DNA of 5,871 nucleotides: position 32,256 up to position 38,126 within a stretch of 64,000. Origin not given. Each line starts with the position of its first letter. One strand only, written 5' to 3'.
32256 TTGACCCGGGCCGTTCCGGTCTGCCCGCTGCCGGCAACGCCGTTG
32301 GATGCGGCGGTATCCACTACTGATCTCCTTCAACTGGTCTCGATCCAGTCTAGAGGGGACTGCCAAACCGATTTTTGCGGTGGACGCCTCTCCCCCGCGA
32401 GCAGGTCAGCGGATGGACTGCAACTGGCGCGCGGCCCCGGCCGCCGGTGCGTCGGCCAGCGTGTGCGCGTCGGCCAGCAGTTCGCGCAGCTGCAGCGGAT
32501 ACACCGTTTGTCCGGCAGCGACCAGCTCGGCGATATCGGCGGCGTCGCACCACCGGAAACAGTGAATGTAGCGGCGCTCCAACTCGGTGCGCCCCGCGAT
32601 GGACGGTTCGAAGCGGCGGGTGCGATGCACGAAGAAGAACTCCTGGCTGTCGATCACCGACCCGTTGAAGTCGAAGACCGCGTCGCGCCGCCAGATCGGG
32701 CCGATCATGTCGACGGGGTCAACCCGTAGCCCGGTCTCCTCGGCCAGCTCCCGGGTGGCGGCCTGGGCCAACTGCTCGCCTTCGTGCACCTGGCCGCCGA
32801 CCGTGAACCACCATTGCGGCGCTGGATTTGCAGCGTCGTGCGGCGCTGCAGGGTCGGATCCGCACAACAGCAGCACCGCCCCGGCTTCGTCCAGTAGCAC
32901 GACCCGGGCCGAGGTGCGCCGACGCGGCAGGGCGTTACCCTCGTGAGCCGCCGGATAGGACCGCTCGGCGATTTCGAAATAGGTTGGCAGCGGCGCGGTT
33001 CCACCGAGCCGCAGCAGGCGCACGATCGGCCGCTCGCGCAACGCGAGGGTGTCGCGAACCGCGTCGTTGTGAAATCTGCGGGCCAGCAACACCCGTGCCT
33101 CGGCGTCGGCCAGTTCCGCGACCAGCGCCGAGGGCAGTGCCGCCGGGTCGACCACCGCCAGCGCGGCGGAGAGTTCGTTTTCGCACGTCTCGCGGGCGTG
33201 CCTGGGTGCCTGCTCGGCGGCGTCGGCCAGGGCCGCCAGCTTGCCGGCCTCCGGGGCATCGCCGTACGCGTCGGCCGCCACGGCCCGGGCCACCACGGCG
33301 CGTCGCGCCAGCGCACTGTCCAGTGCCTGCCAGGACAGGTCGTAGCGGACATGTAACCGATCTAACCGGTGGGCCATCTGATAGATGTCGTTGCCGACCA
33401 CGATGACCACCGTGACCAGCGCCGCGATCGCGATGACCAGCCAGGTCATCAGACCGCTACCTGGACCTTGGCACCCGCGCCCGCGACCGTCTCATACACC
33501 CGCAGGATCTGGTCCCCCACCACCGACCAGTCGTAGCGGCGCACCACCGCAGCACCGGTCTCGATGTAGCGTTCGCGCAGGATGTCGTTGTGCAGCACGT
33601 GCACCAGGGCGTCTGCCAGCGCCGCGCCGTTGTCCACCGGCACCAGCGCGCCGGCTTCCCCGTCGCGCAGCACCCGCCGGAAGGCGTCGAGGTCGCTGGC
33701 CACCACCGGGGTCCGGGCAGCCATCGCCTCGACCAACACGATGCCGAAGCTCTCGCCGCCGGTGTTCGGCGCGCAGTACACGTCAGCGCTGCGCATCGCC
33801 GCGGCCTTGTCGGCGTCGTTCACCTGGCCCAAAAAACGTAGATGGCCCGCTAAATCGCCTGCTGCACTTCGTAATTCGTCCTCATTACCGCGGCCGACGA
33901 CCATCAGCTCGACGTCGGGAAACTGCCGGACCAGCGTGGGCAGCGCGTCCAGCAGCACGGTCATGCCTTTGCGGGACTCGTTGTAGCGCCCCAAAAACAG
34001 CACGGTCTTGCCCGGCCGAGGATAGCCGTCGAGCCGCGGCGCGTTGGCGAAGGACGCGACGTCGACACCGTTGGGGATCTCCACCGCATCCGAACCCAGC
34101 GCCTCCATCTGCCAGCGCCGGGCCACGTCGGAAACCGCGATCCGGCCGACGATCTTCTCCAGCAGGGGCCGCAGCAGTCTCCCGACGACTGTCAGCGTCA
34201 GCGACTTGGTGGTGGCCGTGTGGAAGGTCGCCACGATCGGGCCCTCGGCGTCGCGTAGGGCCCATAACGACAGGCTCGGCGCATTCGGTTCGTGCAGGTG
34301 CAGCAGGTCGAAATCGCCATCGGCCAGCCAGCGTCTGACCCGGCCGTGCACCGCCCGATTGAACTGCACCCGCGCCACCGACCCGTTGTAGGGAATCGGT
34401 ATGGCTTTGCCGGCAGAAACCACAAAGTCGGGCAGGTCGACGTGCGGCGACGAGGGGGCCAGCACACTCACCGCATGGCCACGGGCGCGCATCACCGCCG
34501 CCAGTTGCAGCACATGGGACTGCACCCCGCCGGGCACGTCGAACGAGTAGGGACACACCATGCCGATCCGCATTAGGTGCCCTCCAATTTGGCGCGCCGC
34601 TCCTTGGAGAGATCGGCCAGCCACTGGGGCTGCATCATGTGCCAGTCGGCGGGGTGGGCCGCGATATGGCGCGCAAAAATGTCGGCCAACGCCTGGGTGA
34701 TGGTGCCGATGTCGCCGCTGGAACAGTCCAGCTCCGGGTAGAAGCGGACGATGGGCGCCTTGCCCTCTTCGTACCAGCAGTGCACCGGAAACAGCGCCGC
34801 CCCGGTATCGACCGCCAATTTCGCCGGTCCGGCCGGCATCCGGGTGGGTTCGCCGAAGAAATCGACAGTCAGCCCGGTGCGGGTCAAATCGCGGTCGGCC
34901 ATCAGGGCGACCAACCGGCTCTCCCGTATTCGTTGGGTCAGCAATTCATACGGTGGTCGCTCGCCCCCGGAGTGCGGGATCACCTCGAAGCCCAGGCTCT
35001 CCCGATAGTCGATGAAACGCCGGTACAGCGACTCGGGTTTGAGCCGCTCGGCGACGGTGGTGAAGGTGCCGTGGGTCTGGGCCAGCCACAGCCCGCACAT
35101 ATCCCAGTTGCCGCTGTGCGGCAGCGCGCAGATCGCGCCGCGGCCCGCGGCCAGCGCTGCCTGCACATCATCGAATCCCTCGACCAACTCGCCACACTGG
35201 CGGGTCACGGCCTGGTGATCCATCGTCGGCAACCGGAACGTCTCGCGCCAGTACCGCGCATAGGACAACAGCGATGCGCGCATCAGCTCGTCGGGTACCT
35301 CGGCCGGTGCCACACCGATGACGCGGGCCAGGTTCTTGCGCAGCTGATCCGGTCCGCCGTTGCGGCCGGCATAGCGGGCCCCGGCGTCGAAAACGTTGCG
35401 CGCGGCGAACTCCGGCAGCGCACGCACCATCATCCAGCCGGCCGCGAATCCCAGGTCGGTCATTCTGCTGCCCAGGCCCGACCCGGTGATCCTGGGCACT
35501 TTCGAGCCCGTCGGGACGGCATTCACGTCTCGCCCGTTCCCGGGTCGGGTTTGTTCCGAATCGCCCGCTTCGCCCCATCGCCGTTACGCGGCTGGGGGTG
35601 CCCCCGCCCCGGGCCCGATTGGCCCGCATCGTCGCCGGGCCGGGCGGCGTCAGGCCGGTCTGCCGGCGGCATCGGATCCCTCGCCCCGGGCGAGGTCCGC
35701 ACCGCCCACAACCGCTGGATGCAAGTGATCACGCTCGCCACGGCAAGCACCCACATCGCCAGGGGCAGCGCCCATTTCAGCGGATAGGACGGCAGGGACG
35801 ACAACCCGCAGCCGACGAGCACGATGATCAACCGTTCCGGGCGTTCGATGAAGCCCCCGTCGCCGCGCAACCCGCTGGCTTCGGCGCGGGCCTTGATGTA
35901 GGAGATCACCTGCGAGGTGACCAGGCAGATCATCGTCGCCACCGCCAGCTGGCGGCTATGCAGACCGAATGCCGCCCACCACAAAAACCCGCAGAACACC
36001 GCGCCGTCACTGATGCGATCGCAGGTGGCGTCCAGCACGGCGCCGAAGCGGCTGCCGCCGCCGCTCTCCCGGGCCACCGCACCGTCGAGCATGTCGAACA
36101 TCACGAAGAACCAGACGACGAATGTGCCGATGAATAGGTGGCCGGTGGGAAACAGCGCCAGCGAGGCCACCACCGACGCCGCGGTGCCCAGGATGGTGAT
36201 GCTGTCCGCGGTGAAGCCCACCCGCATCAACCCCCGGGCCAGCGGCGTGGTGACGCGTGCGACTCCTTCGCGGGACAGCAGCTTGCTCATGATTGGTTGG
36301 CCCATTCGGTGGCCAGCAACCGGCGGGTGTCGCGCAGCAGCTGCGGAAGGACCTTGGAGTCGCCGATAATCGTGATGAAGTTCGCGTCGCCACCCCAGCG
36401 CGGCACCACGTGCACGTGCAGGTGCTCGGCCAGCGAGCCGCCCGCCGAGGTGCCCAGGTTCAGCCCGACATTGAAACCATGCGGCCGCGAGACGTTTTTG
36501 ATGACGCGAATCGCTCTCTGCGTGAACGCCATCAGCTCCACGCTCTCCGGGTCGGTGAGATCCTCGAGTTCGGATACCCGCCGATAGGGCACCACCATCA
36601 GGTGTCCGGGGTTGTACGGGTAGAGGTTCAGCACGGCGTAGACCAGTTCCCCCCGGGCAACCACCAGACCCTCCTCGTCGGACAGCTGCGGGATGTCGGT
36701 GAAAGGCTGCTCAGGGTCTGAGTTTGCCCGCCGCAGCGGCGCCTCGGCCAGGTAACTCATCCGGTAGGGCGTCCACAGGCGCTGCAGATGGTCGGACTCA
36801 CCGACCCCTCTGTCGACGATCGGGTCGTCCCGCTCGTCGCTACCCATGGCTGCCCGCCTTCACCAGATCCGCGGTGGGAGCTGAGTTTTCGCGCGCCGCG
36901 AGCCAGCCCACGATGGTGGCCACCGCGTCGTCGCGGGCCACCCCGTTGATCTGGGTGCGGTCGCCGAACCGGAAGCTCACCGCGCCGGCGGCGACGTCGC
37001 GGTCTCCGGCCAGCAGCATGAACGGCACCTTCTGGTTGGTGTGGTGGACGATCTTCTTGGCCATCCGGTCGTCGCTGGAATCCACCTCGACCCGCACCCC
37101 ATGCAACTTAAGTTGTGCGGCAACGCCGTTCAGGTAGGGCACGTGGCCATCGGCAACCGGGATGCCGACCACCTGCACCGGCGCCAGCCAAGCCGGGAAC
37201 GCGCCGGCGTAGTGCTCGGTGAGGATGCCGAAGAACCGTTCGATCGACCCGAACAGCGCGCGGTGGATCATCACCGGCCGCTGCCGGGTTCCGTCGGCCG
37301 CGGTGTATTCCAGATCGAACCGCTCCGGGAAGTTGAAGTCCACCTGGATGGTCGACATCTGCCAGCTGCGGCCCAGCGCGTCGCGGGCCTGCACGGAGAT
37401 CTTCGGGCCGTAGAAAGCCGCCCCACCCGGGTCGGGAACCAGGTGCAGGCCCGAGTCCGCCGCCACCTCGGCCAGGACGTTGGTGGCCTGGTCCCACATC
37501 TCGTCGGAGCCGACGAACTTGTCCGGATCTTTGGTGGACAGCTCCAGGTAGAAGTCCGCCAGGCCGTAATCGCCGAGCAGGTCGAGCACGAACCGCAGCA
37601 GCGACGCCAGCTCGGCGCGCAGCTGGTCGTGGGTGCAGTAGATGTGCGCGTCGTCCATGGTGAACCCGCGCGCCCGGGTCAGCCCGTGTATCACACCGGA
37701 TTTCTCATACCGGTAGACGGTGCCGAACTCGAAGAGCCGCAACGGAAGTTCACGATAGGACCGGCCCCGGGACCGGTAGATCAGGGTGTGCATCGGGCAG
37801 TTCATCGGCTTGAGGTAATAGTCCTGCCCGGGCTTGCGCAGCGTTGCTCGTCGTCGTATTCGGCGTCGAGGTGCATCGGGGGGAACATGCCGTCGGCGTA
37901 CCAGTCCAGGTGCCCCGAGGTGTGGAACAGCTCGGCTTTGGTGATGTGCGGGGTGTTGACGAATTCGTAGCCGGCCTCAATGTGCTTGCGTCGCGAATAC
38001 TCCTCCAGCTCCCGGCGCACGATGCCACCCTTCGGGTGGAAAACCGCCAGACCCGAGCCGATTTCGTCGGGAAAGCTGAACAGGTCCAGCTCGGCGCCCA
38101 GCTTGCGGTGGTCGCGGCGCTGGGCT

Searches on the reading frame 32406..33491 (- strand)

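Call 31: search_protein_families(library=pfam, proteins=[window:32406-33491:-], max_evalue=0.00001)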
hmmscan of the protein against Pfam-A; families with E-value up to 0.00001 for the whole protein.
window:32406-33491:- (361 aa): 1 family
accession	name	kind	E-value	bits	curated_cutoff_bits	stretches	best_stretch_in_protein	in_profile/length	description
PF00293.34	NUDIX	-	6.5e-19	68.7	21.1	1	191-324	2-124/134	NUDIX domain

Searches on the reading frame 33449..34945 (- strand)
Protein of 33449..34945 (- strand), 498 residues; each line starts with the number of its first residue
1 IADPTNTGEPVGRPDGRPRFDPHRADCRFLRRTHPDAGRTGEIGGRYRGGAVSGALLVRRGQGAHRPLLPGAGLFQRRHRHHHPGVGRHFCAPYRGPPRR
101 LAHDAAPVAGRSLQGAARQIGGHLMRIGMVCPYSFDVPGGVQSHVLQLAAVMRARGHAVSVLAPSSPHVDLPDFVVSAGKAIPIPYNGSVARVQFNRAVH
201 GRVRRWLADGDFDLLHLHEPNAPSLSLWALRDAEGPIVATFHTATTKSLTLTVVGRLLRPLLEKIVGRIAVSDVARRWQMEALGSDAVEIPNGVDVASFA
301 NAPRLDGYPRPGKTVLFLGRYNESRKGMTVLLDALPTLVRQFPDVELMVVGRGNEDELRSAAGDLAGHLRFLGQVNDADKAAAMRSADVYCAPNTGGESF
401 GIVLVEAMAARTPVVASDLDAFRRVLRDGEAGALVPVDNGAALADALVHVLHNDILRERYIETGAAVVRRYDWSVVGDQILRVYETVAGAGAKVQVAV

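Call 31: search_protein_families(library=pfam, proteins=[window:33449-34945:-], max_evalue=0.00001)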
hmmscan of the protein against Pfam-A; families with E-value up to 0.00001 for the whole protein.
window:33449-34945:- (498 aa): 6 families
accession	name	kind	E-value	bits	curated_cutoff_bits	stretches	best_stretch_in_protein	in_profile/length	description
PF13692.12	Glyco_trans_1_4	-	5.4e-36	124.4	27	1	313-453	2-142/142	Glycosyl transferases group 1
PF00534.26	Glycos_transf_1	-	1.8e-33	115.9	26.4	1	312-464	15-169/172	Glycosyl transferases group 1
PF13439.12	Glyco_transf_4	-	6.4e-25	88.6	28.5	1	138-297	1-169/170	Glycosyltransferase Family 4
PF13579.12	Glyco_trans_4_4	-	3.6e-13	50.6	29.7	1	139-291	1-156/158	Glycosyl transferase 4-like domain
PF20706.3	GT4-conflict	-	9.3e-08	31.9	26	1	306-420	193-314/385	Family 4 Glycosyltransferase in conflict systems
PF13524.12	Glyco_trans_1_2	-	1.7e-06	28.5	25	1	338-480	9-142/144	Glycosyl transferase-like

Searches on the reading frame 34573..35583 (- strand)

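Call 31: search_protein_families(library=pfam, proteins=[window:34573-35583:-], max_evalue=0.00001)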
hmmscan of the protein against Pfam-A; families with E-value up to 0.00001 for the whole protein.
window:34573-35583:- (336 aa): 1 family
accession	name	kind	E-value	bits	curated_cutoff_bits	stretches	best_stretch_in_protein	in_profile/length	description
PF03279.18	Lip_A_acyltrans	-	1.1e-80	271.4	22.3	1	47-322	20-294/295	Bacterial lipid A biosynthesis acyltransferase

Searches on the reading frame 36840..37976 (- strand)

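Call 30: search_protein_families(library=pfam, proteins=[window:36840-37976:-], max_evalue=0.00001)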
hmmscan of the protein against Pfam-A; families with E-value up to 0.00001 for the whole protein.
window:36840-37976:- (378 aa): 2 families
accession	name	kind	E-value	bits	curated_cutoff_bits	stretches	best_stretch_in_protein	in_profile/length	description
PF00587.30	tRNA-synt_2b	-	5.5e-44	150.8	29.3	1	50-256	8-179/179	tRNA synthetase class II core domain (G, H, P, S and T)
PF03129.25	HGTP_anticodon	-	6.7e-17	61.9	21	1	268-356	1-92/94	Anticodon binding domain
